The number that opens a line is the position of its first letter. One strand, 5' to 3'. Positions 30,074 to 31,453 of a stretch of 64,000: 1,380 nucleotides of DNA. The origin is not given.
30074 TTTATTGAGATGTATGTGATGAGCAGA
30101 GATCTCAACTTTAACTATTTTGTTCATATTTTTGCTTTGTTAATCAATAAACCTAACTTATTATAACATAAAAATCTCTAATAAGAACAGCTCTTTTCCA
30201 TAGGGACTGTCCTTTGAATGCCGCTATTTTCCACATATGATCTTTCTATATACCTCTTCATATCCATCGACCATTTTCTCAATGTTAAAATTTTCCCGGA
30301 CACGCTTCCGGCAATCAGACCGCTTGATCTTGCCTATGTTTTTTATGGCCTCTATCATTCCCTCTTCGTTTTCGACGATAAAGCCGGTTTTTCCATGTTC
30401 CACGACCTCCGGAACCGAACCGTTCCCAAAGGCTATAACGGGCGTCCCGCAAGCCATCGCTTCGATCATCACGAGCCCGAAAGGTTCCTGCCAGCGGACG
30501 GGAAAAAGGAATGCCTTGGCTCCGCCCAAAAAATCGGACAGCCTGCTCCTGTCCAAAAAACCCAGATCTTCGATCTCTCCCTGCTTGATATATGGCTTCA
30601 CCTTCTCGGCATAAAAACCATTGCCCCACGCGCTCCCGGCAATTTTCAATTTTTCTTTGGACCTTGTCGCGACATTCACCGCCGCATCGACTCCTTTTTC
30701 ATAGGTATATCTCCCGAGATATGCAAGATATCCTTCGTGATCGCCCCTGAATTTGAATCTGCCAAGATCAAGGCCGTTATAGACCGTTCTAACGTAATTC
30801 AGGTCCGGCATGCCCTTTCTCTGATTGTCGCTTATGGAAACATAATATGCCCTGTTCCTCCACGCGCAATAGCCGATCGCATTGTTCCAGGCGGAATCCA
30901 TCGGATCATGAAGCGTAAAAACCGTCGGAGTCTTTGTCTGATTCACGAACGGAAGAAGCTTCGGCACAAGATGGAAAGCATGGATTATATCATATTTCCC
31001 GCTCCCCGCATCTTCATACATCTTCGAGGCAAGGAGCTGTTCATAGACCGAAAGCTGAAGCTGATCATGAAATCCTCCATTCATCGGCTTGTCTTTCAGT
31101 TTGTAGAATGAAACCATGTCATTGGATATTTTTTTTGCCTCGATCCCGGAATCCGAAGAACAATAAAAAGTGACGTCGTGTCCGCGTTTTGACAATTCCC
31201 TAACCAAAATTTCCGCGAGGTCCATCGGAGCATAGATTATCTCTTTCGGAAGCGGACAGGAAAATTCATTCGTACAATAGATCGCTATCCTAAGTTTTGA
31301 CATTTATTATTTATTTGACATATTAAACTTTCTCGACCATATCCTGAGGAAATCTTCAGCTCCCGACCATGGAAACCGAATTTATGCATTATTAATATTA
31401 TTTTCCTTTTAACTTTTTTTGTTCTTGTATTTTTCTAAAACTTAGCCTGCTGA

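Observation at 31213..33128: Bro-N/DinD-like gene plus Mrr-like endonuclease inserted between a GT4 gene and a sugar kinase, bounded by a ~93-nt direct repeat carrying a duplicated GT4 5' end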

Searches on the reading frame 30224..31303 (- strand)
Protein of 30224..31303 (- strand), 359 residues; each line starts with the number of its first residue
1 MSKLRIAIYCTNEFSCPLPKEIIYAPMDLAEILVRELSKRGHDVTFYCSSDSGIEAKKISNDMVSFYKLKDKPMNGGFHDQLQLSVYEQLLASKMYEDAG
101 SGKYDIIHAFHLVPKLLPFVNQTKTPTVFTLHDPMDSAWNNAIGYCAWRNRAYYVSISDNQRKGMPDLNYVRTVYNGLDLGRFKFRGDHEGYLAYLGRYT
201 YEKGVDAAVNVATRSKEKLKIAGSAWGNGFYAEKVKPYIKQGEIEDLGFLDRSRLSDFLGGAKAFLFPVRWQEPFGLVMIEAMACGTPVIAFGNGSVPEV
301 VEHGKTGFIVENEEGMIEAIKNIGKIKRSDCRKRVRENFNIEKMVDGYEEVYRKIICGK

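Call 5: search_protein_families(library=pfam, proteins=[window:30224-31303:-], max_evalue=0.01)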
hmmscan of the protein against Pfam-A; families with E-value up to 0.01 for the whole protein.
window:30224-31303:- (359 aa): 6 families
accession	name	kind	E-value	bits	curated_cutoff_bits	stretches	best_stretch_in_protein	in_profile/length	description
PF00534.26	Glycos_transf_1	-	9.2e-26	90.8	26.4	1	189-327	14-159/172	Glycosyl transferases group 1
PF13692.12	Glyco_trans_1_4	-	4.2e-22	79.4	27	1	192-322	3-138/142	Glycosyl transferases group 1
PF13439.12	Glyco_transf_4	-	2.9e-10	40.9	28.5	1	33-181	11-169/170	Glycosyltransferase Family 4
PF13524.12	Glyco_trans_1_2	-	0.00013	22.3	25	1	216-323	14-111/144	Glycosyl transferase-like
PF20706.3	GT4-conflict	-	0.00031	20.3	26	1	251-291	271-310/385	Family 4 Glycosyltransferase in conflict systems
PF13579.12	Glyco_trans_4_4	-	0.00041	21.1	29.7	1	33-139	10-106/158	Glycosyl transferase 4-like domain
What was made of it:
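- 30224..31303 (-): GT4-family glycosyltransferase. It is a core gene and forms the downstream border of the slot. Pfam Glycos_transf_1 E = 9.2e-26 and Glyco_transf_4 E = 2.9e-10 (call 5).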

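Call 8: search_protein_families(library=ncbifam, proteins=[window:30224-31303:-], max_evalue=0.01)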
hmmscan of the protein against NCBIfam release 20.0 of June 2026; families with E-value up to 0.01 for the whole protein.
window:30224-31303:- (359 aa): 30 families (the best 25 are shown)
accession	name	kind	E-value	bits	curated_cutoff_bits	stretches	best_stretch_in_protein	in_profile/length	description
TIGR03999.1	thiol_BshA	equivalog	2.6e-21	76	273.7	1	226-356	235-374/375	N-acetyl-alpha-D-glucosaminyl L-malate synthase BshA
TIGR02149.1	glgA_Coryne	subfamily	1.8e-16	60.3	302.4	1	191-355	205-390/391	glycogen synthase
NF041876.1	EPS_EpsE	equivalog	7.6e-14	51.7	400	1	218-323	247-358/389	exopolysaccharide biosynthesis GT4 family glycosyltransferase EpsE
TIGR03088.1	stp2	hypoth_equivalog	1.3e-13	50.7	409.05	1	212-355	220-373/374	TIGR03088 family PEP-CTERM/XrtA system glycosyltransferase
NF053787.1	GlcN_PG_synth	equivalog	7.5e-13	48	480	1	249-355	249-359/361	N-acetylglucosaminyl phosphatidylglycerol synthase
NF041010.1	glycosy_Agl16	equivalog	8.1e-12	44.7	575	1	123-338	103-327/352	glycosylation protein Agl16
TIGR03449.1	mycothiol_MshA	equivalog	5e-10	38.8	462.5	1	255-317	297-358/406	D-inositol-3-phosphate glycosyltransferase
TIGR04047.1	MSMEG_0565_glyc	hypoth_equivalog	7.1e-10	38.5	259.85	1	239-323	254-338/373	MSMEG_0565 family glycosyltransferase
NF038255.1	exopoly_VpsD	equivalog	8.5e-09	34.7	300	1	216-356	234-380/381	VpsD family glycosyltransferase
NF038298.1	EPS_HpsO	equivalog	1.3e-08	34.1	575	1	268-323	294-349/388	hormogonium polysaccharide biosynthesis glycosyltransferase HpsO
NF046085.1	XrtY_assoc_Gly1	equivalog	1.5e-08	33.9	400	1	193-356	212-385/387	XrtY-associated glycosyltransferase XYAG1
NF047684.1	TeichurnBiosyTuaC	equivalog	1.9e-08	33.6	550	1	193-355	222-389/391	teichuronic acid biosynthesis protein TuaC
NF012028.0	PRK15484.1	subfamily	1.6e-07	30.8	618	1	250-330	265-345/380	lipopolysaccharide N-acetylglucosaminyltransferase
NF053513.1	Gtran_IagA_BgsA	equivalog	1.6e-07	30.6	460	1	196-355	167-331/333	LTA glycolipid anchor biosynthesis glycosyltransferase, IagA/BgsA family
TIGR02472.1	sucr_P_syn_N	equivalog_domain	7.8e-07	28.3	576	1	272-320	350-396/439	sucrose-phosphate synthase, putative, glycosyltransferase domain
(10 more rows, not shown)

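Call 9: search_protein_families(library=padloc, proteins=[window:30224-31303:-], max_evalue=0.01)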
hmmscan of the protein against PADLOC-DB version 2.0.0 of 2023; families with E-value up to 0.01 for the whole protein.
window:30224-31303:- (359 aa): 0 families

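Call 10: find_encoding_contigs(protein=window:30224-31303:-, flank=10000, max_places=10)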
Protein window:30224-31303:- (359 aa): 2 contigs read that carry it; 1 place shown.
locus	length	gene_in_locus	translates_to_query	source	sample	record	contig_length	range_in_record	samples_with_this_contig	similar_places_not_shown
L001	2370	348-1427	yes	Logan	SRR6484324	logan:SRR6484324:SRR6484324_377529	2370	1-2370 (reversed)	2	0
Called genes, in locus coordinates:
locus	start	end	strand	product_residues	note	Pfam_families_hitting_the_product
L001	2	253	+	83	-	?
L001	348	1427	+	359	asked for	PF13439:Glyco_transf_4, PF00534:Glycos_transf_1, PF13692:Glyco_trans_1_4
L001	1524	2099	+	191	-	PF06130:PTAC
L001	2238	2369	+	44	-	?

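Call 14: find_related_loci(query=window:30224-31303:-, collection=genome_contigs, flank=8000)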
Query window:30224-31303:- (359 aa) in genome_contigs; peptide patterns used: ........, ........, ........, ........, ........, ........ (x = any residue, [..] = any of these).
600 stretches matched a pattern (row limit reached: there are more); 598 encode a relative of the query (tblastn E <= 1e-3); the best 80 are kept; 80 distinct loci.
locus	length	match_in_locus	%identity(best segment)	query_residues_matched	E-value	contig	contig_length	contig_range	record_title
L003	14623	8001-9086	42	1-356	2e-87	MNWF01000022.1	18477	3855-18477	MAG: Parcubacteria group bacterium CG1_02_40_25 cg1_0.2_scaffold_2571_c, whole genome shotgun sequence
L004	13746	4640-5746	42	4-354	1e-82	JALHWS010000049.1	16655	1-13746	MAG: Candidatus Microgenomates bacterium isolate PFL108 seq_1346944, whole genome shotgun sequence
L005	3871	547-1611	37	4-355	5e-69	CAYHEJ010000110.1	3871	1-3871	MAG TPA_asm: uncultured Gammaproteobacteria bacterium isolate ERP119705_co10_156 genome assembly, contig: NODE_18054_len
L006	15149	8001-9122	38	17-359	8e-68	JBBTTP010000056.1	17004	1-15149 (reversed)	MAG: Patescibacteria group bacterium isolate H52-bin037_1 H52_bin037_1_000000000056, whole genome shotgun sequence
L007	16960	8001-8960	38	29-359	4e-66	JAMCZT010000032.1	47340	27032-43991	MAG: Patescibacteria group bacterium isolate FK_Sedi_B_Bin.292 NODE_1931_length_47340_cov_29.8061, whole genome shotgun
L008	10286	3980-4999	37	2-356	2e-65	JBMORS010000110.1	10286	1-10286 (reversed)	MAG: Patescibacteria group bacterium isolate Betzabe_MAG186 MAG186_110, whole genome shotgun sequence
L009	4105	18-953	40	33-354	4e-65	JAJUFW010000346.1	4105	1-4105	MAG: Alphaproteobacteria bacterium isolate bin21 k141_503511_length_4105_cov_10.0000, whole genome shotgun sequence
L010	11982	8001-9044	40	3-359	8e-65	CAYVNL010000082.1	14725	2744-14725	MAG TPA_asm: uncultured Candidatus Saccharibacteria bacterium isolate SRP067234_co1_44 genome assembly, contig: k99_8975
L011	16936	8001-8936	40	33-356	1e-64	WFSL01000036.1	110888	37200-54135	MAG: Aquificota bacterium isolate S016_44 k151_768953, whole genome shotgun sequence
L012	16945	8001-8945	39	33-359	2e-64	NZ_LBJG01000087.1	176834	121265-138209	Bradyrhizobium sp. CCBAU 51627 C713, whole genome shotgun sequence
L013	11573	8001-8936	38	33-356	9e-64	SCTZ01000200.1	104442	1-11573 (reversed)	MAG: Chloroflexota bacterium isolate FW602_bin.16 FW602_bin.16-100305, whole genome shotgun sequence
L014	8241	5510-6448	38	33-357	3e-63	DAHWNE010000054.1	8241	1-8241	MAG TPA_asm: Acetobacteraceae bacterium isolate clean1390 k141_7150, whole genome shotgun sequence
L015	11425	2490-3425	39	33-356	2e-62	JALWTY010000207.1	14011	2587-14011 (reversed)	MAG: Desulfobacterales bacterium isolate M2_metabat2_scaf2bin.235 M2_NODE_5277_length_14011_cov_2.870714, whole genome s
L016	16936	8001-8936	39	33-356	1e-62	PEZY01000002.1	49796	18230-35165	MAG: Candidatus Buchananbacteria bacterium CG10_big_fil_rev_8_21_14_0_10_33_19 CG10_8_21_14_0.10_scaffold_413_c, whole g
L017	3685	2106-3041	38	33-356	1e-62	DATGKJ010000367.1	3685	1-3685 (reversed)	MAG TPA_asm: Terriglobia bacterium isolate SMAG_U9856 k141_78051, whole genome shotgun sequence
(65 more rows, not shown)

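Call 16: find_homologous_proteins(query=window:30224-31303:-, max_evalue=1e-30)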
Query window:30224-31303:- (359 aa): 7956 proteins with E <= 1e-30 among 8000 candidates; the best 120 are listed.
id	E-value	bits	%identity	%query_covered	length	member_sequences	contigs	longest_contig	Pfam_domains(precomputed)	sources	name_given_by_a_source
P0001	3.6e-246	834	100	100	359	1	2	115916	PF00534.27,PF13439.13,PF13692.13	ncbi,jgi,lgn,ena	ncbi:MAG: glycosyltransferase family 4 protein [Candidatus Paceibacterota bacterium]|jgi:glycosyltra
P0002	2.3e-212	723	86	100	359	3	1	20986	PF00534.27,PF13524.13,PF13439.13,PF13692.13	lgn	-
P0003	3.4e-202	689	80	99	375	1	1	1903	PF00534.27,PF13524.13,PF13439.13,PF13692.13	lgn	-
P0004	2.0e-201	687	81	99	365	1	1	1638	PF00534.27,PF13439.13,PF13692.13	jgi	-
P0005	2.0e-201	687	83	99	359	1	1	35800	PF00534.27,PF13439.13,PF13692.13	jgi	-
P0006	2.0e-198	677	80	99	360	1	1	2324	PF00534.27,PF13439.13,PF13692.13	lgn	-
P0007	9.8e-194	661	74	99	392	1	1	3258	PF00534.27,PF13439.13,PF13692.13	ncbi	ncbi:MAG: glycosyltransferase family 4 protein [Minisyncoccia bacterium]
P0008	2.9e-185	633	81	93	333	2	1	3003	PF00534.27,PF13439.13,PF13692.13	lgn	-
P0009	2.0e-183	627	73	99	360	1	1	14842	PF00534.27,PF13524.13,PF13439.13,PF13692.13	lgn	-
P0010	1.6e-180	618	72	99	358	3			PF00534.27,PF13439.13,PF13692.13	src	-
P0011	3.9e-180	617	72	100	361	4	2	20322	PF00534.27,PF13439.13,PF13692.13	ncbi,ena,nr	ncbi:glycosyltransferase family 4 protein [Candidatus Parcubacteria bacterium]|nr:glycosyltransferas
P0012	2.2e-179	614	72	100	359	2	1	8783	PF00534.27,PF13439.13,PF13692.13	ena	-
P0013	4.9e-179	613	72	100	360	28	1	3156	PF00534.27,PF13439.13,PF13692.13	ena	-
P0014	1.8e-178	611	73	99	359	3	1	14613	PF00534.27,PF13439.13,PF13692.13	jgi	-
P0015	1.4e-177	608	72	99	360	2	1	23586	PF00534.27,PF13439.13,PF26337.1,PF13692.13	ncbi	-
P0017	5.1e-177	606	70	100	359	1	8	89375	PF00534.27,PF13439.13,PF13692.13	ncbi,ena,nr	ncbi:MAG: glycosyltransferase family 4 protein [Candidatus Pacebacteria bacterium]|nr:glycosyltransf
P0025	6.3e-171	586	68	99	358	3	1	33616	PF00534.27,PF13477.13,PF13524.13,PF13439.13,PF26337.1,PF13692.13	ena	-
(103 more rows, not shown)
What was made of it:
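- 30224..31303 (-): Orthologues are 86, 83 and 70-72% identical (call 16).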

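Call 17: find_encoding_contigs(protein=P0002, flank=10000, max_places=3)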
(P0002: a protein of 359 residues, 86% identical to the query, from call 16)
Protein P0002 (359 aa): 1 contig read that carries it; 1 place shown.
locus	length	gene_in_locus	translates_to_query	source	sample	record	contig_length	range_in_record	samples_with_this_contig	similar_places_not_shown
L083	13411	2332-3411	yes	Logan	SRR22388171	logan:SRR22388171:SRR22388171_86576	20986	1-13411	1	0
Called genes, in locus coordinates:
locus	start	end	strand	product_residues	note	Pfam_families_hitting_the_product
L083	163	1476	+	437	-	-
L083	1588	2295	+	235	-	PF08378:NERD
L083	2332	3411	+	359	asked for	PF13439:Glyco_transf_4, PF00534:Glycos_transf_1, PF13692:Glyco_trans_1_4, PF13524:Glyco_trans_1_2 (faint)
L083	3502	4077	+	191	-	PF06130:PTAC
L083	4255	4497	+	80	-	PF01541:GIY-YIG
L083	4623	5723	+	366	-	PF00871:Acetate_kinase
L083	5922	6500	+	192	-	PF01558:POR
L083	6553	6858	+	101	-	PF13187:Fer4_9 (faint), PF12797:Fer4_2 (faint), PF00037:Fer4 (weak), PF12837:Fer4_6 (weak), PF13237:Fer4_10 (weak), PF14697:Fer4_21, PF12838:Fer4_7, PF00037:Fer4 (weak), +2 more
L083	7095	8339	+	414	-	PF01541:GIY-YIG (weak), PF02151:UVR, PF08459:UvrC_RNaseH_dom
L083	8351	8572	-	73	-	-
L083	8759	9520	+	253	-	PF01790:LGT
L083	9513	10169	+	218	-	PF13462:Thioredoxin_4, PF01323:DSBA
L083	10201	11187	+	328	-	-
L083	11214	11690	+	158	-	-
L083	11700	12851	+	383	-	PF13439:Glyco_transf_4, PF13579:Glyco_trans_4_4, PF02350:Epimerase_2 (weak), PF00534:Glycos_transf_1, PF20706:GT4-conflict (weak), PF13692:Glyco_trans_1_4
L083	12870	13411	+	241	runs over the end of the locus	PF00535:Glycos_transf_2, PF10111:Glyco_tranf_2_2 (weak), PF13641:Glyco_tranf_2_3 (weak)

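Call 18: find_encoding_contigs(protein=P0005, flank=10000, max_places=3)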
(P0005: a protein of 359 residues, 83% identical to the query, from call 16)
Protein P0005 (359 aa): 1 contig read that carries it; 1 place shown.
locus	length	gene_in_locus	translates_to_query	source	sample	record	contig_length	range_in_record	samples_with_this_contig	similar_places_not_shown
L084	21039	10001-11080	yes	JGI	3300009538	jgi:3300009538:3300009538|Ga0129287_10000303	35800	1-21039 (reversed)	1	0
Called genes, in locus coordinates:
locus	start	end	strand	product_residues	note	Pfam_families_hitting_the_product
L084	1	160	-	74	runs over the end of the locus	-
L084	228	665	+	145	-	PF00293:NUDIX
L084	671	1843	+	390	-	PF00162:PGK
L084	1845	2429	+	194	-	PF08334:T2SSG (weak)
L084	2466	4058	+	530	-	-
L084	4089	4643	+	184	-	-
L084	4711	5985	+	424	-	PF03952:Enolase_N, PF00113:Enolase_C, PF07476:MAAL_C (weak)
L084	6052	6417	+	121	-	-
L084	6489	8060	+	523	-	PF01676:Metalloenzyme, PF06415:iPGM_N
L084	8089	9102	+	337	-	PF00294:PfkB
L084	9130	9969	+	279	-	-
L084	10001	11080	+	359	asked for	PF13439:Glyco_transf_4, PF00534:Glycos_transf_1, PF13692:Glyco_trans_1_4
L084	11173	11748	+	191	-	PF06130:PTAC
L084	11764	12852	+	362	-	PF00871:Acetate_kinase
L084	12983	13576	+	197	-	PF01558:POR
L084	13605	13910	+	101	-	PF13187:Fer4_9 (faint), PF12797:Fer4_2 (faint), PF00037:Fer4 (weak), PF12837:Fer4_6 (weak), PF13237:Fer4_10 (weak), PF14697:Fer4_21, PF12838:Fer4_7, PF00037:Fer4 (weak), +1 more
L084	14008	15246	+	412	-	PF01541:GIY-YIG (weak), PF02151:UVR (weak), PF08459:UvrC_RNaseH_dom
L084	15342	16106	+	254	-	PF01790:LGT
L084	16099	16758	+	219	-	PF13462:Thioredoxin_4, PF01323:DSBA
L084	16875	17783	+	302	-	PF17115:Toast_rack_N (faint)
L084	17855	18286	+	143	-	-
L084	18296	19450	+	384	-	PF13439:Glyco_transf_4, PF13579:Glyco_trans_4_4, PF02350:Epimerase_2 (weak), PF00534:Glycos_transf_1, PF20706:GT4-conflict (weak), PF13692:Glyco_trans_1_4, PF13524:Glyco_trans_1_2 (weak)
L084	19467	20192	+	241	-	PF00535:Glycos_transf_2, PF10111:Glyco_tranf_2_2 (faint), PF13641:Glyco_tranf_2_3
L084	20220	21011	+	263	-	PF13489:Methyltransf_23 (weak), PF01209:Ubie_methyltran, PF08241:Methyltransf_11, PF13649:Methyltransf_25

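Call 19: find_encoding_contigs(protein=P0017, flank=10000, max_places=3)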
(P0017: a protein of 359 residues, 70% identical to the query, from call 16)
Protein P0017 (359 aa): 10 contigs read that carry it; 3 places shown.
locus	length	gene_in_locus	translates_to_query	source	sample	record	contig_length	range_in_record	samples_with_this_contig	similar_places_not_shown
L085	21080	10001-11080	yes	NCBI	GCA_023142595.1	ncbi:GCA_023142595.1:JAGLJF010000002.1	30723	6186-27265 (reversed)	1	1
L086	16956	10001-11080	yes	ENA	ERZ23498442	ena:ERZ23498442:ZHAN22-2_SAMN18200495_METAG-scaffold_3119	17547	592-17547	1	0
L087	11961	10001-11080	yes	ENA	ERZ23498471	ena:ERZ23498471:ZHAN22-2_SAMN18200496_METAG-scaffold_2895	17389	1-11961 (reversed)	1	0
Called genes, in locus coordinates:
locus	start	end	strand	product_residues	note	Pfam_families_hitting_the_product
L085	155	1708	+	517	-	PF01676:Metalloenzyme, PF06415:iPGM_N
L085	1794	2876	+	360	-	PF13784:Fic_N, PF02661:Fic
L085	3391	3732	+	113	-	PF00391:PEP-utilizers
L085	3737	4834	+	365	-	-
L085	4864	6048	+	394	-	-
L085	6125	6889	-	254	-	-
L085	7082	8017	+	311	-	PF01326:PPDK_N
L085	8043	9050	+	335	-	PF00294:PfkB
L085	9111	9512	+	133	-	PF04480:DUF559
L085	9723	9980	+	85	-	-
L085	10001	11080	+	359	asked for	PF13439:Glyco_transf_4, PF00534:Glycos_transf_1, PF13692:Glyco_trans_1_4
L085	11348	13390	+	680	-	PF02629:CoA_binding, PF13380:CoA_binding_2, PF13607:Succ_CoA_lig, PF19045:Ligase_CoA_2, PF13549:ATP-grasp_5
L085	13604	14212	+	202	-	-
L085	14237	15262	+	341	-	PF04087:DUF389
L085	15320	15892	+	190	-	PF01558:POR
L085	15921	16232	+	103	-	PF13187:Fer4_9 (faint), PF12797:Fer4_2 (faint), PF12837:Fer4_6 (weak), PF13237:Fer4_10 (weak), PF25160:LdpA_Fe-S-bd (faint), PF14697:Fer4_21, PF12838:Fer4_7, PF00037:Fer4 (weak), +1 more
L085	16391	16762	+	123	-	-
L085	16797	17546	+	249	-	PF01784:DUF34_NIF3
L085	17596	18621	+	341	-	PF02912:Phe_tRNA-synt_N, PF01409:tRNA-synt_2d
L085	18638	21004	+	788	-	PF01588:tRNA_bind, PF03483:B3_4, PF03484:B5, PF17759:tRNA_synthFbeta, PF03147:FDX-ACB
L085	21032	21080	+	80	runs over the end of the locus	-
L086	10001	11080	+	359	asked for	PF13439:Glyco_transf_4, PF00534:Glycos_transf_1, PF13692:Glyco_trans_1_4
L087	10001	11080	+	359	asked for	PF13439:Glyco_transf_4, PF00534:Glycos_transf_1, PF13692:Glyco_trans_1_4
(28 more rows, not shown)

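Call 23: search_protein_families(library=pfam, proteins=[L084:9130-9969:+, L083:163-1476:+, L083:1588-2295:+, L085:9111-9512:+, L085:9723-9980:+], max_evalue=0.1)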
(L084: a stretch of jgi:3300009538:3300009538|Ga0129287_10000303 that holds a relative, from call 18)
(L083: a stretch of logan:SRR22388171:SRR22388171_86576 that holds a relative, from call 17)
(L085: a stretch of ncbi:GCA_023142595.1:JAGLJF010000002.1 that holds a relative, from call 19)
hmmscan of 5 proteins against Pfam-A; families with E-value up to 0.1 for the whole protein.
L084:9130-9969:+ (279 aa): 0 families

L083:163-1476:+ (437 aa): 0 families

L083:1588-2295:+ (235 aa): 1 family
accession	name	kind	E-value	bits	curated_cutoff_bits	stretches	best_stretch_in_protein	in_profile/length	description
PF08378.17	NERD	-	1.9e-29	102.8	22.1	1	48-162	2-111/111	Nuclease-related domain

L085:9111-9512:+ (133 aa): 2 families
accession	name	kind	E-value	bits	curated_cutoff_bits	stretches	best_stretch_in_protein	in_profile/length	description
PF04480.18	DUF559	-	3.9e-29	101.2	20.6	1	16-123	2-108/109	Protein of unknown function (DUF559)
PF18741.7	MTES_1575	-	4.1e-05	24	38.2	1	46-121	12-94/96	REase_MTES_1575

L085:9723-9980:+ (85 aa): 0 families
